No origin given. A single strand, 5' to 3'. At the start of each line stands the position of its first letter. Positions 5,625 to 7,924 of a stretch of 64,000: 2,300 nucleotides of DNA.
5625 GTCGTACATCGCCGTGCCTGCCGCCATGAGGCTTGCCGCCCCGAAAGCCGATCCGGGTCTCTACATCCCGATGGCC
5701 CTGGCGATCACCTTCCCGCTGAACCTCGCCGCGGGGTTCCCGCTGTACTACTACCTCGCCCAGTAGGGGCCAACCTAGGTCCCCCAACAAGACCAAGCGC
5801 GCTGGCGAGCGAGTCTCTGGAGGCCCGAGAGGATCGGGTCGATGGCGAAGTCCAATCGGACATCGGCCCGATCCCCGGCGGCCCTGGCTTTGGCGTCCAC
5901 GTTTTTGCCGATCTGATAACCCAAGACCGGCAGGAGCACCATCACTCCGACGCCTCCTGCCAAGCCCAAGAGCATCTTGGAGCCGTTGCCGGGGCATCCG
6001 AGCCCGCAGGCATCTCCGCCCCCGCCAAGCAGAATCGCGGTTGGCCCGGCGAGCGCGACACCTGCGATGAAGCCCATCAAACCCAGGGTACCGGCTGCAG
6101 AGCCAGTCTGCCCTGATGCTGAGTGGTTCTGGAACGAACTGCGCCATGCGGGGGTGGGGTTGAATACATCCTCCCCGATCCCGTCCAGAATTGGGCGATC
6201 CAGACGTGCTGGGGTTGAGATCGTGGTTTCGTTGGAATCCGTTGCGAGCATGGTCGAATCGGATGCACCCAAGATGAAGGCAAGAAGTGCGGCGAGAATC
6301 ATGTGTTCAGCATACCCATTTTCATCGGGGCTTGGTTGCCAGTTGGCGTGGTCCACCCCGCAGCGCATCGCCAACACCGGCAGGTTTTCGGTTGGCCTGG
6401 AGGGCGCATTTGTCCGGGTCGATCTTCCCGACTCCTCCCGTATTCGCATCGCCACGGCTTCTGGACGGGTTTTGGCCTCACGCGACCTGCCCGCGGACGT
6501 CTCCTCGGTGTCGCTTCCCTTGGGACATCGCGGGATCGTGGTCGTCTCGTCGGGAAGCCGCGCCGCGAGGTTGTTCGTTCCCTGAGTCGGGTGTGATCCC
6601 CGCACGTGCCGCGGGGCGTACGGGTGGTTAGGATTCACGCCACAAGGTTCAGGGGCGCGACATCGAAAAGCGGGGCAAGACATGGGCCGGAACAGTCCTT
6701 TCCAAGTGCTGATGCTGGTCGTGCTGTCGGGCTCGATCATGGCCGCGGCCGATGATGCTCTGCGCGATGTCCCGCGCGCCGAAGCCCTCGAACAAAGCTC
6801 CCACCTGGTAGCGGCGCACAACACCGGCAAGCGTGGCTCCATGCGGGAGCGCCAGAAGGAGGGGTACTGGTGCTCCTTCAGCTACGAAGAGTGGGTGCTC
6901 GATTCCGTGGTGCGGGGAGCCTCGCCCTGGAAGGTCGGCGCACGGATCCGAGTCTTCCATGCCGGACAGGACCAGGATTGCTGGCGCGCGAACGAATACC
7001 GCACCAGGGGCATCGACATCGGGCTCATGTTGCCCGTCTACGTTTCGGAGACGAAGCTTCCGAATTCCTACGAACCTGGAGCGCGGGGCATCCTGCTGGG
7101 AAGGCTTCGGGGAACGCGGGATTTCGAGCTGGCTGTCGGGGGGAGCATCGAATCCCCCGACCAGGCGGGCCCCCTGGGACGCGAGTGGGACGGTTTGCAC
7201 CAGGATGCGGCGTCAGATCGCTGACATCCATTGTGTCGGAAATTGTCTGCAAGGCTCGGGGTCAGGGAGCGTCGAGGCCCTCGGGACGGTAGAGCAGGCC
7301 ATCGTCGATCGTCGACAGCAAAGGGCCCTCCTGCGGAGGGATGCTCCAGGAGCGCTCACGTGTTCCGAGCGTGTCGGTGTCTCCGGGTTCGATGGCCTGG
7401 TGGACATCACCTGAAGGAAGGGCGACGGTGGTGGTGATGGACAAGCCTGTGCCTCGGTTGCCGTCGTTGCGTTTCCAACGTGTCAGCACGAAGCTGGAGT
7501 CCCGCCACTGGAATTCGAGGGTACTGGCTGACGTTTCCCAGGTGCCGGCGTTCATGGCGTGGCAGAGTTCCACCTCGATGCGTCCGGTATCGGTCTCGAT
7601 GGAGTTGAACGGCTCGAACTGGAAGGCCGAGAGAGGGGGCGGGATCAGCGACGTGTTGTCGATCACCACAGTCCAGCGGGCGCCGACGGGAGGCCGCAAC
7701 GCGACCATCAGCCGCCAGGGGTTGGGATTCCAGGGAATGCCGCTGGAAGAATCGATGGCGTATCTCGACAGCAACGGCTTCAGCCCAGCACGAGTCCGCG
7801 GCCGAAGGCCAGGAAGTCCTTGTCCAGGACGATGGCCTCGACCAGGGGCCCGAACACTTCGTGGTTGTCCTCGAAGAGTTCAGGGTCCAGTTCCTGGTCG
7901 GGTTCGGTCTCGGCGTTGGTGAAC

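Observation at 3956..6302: Lower-GC cassette: SbtA/DUF897-type permease flanked by two paralogous Gly/Cys-rich secreted membrane proteins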

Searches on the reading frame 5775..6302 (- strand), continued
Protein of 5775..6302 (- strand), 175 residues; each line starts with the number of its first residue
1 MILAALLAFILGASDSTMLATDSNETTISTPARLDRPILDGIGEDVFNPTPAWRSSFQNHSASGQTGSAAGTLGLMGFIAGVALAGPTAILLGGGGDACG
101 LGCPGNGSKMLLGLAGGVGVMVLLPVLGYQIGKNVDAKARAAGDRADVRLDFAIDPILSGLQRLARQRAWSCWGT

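Call 64: search_protein_families(library=pfam, proteins=[L086:5297-6793:-, L084:5619-6782:-, L084:8521-8970:-], max_evalue=0.01)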
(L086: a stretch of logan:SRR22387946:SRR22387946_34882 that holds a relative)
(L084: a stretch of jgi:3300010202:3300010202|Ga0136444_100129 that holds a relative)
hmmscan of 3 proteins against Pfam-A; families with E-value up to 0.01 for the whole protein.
L086:5297-6793:- (498 aa): 0 families

L084:5619-6782:- (387 aa): 2 families
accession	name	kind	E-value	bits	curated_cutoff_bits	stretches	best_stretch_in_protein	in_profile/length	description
PF13487.12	HD_5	-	5.1e-18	65.8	27.2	1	145-279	24-160/170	HD domain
PF01966.28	HD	-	9.6e-06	26.3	22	1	190-257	49-115/116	HD domain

L084:8521-8970:- (149 aa): 2 families
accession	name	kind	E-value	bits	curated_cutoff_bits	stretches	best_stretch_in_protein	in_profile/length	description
PF08327.17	AHSA1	-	6.1e-30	104.5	22.1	1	12-142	1-125/125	Activator of Hsp90 ATPase homolog 1-like protein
PF10604.15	Polyketide_cyc2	-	0.0051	17.5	27.4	1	5-89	4-81/142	Polyketide cyclase / dehydrase and lipid transport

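Call 73: list_cluster_members(proteins=[window:5775-6302:-, window:4000-4701:-, window:4801-5766:+])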
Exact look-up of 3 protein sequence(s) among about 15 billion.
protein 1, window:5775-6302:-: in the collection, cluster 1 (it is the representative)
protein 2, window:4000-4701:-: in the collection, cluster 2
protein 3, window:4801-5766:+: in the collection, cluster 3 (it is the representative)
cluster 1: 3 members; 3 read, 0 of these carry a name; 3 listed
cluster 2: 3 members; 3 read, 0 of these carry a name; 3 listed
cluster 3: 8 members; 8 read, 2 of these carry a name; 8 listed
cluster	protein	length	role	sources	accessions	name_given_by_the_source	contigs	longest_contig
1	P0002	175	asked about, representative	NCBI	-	-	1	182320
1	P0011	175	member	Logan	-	-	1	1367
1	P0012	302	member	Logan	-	-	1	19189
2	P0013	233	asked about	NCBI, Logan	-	-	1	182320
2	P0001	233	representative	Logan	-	-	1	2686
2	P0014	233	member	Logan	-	-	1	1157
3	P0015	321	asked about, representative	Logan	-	-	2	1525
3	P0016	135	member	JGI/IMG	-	hypothetical protein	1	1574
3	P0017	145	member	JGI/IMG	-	hypothetical protein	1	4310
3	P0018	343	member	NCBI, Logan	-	-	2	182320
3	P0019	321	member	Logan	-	-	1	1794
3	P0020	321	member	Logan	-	-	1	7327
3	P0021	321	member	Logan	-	-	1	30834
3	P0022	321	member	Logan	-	-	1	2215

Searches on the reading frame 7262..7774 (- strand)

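Call 53: search_protein_families(library=padloc, proteins=[window:7262-7774:-], max_evalue=1)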
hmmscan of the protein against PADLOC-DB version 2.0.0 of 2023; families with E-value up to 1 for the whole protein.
window:7262-7774:- (170 aa): 1 family
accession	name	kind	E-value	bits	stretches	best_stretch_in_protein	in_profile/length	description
PDLC02854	DpdE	-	0.0055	12.5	1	35-103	340-412/1083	DpdE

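Call 54: search_protein_families(library=phrogs, proteins=[window:7262-7774:-], max_evalue=1)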
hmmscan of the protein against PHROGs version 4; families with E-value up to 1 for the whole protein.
window:7262-7774:- (170 aa): 1 family
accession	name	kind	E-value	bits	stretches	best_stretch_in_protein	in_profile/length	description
phrog_30724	-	unknown function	0.083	13.9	1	131-164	30-63/68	-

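Call 64: search_protein_families(library=pfam, proteins=[window:7262-7774:-], max_evalue=0.01)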
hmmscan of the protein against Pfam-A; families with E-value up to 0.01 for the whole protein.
window:7262-7774:- (170 aa): 0 families
